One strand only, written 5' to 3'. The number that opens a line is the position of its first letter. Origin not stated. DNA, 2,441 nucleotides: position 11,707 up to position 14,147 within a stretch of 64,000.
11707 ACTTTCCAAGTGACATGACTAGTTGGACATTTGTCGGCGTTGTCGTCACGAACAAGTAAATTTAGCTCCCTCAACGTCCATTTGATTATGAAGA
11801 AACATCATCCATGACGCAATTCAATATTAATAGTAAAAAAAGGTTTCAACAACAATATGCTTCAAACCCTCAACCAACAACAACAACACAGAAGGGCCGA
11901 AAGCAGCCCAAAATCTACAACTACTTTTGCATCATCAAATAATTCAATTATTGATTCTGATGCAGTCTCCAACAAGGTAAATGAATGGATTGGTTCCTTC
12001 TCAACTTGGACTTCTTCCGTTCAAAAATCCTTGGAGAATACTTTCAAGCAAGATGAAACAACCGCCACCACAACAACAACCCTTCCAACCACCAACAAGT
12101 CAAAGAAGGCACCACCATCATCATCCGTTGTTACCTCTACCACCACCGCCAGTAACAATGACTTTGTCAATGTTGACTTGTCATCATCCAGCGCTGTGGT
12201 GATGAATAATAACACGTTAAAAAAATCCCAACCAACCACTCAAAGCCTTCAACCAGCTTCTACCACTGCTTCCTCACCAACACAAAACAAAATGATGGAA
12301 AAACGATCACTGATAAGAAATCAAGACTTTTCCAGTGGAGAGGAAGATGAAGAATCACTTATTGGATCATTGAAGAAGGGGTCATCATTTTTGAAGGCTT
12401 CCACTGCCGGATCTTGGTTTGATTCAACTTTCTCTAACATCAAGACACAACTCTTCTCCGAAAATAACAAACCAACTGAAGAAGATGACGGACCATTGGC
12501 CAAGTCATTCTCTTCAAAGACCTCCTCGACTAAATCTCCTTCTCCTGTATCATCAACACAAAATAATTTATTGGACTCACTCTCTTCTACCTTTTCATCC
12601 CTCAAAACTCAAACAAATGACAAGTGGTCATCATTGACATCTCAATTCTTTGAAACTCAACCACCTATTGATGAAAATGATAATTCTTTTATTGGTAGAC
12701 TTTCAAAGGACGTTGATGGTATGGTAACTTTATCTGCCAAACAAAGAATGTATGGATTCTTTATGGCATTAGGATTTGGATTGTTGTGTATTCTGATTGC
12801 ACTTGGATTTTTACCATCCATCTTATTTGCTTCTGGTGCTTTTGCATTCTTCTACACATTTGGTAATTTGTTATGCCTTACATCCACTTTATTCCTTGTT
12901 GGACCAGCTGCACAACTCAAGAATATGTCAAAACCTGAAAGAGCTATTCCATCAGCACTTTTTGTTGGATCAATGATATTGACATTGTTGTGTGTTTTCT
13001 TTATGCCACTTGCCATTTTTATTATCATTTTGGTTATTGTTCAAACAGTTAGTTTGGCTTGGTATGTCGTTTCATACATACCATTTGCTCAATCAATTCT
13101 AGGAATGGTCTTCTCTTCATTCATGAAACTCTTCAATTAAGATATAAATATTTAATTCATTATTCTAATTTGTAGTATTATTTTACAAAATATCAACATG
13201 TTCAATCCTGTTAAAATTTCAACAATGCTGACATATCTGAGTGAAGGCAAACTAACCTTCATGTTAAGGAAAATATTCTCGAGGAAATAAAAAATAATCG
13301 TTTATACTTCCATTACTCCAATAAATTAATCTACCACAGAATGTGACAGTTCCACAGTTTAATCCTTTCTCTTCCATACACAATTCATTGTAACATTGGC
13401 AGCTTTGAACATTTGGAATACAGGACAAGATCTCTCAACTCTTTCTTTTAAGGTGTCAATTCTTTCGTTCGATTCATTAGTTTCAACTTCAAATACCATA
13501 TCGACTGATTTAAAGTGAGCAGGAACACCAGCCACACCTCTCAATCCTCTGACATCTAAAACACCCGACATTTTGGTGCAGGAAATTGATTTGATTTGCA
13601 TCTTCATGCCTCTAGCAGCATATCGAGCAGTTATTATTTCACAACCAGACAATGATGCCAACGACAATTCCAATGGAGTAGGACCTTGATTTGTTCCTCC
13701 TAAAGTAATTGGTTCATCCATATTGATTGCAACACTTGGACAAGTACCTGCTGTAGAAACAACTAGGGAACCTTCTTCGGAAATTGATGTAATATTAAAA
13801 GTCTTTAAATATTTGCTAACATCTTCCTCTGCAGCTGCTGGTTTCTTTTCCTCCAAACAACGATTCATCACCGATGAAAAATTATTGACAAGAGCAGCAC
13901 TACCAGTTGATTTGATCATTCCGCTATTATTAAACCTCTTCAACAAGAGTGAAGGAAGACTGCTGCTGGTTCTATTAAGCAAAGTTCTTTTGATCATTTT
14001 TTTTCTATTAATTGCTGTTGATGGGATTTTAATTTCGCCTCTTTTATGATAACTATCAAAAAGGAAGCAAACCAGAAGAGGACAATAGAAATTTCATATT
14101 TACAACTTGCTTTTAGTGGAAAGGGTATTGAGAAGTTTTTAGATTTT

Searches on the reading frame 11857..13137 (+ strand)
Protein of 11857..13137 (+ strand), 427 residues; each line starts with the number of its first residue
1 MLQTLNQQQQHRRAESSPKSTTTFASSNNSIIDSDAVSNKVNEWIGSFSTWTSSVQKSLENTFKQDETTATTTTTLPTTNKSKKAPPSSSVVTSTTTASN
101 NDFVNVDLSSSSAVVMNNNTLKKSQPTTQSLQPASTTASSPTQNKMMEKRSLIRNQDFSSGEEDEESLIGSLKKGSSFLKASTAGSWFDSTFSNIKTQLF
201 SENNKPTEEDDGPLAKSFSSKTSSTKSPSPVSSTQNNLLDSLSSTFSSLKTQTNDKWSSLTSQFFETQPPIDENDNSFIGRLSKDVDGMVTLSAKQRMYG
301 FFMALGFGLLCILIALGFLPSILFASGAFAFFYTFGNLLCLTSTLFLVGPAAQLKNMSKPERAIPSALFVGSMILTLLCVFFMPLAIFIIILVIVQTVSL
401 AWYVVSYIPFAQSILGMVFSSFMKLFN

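Call 30: search_protein_families(library=pfam, proteins=[window:11857-13137:+], max_evalue=0.001)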
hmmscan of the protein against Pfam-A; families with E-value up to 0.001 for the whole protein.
window:11857-13137:+ (427 aa): 1 family
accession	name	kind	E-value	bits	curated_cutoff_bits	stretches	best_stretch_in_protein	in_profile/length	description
PF04178.18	Got1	-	6.5e-26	91.5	24.6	1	298-409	1-110/110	Got1/Sft2-like family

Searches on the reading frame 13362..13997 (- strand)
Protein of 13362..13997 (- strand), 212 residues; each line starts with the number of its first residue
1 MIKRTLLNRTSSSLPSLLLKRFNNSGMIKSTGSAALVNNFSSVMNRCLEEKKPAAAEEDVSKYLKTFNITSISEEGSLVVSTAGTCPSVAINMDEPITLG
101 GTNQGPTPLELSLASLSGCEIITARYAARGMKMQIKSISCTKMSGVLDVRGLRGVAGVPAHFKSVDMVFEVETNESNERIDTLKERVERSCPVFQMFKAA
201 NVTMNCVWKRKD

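Call 30: search_protein_families(library=pfam, proteins=[window:13362-13997:-], max_evalue=0.001)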
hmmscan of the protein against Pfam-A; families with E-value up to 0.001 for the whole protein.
window:13362-13997:- (212 aa): 1 family
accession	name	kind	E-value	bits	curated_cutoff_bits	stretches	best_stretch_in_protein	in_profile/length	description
PF02566.24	OsmC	-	3.5e-15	56.7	27.5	1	101-203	1-96/100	OsmC-like protein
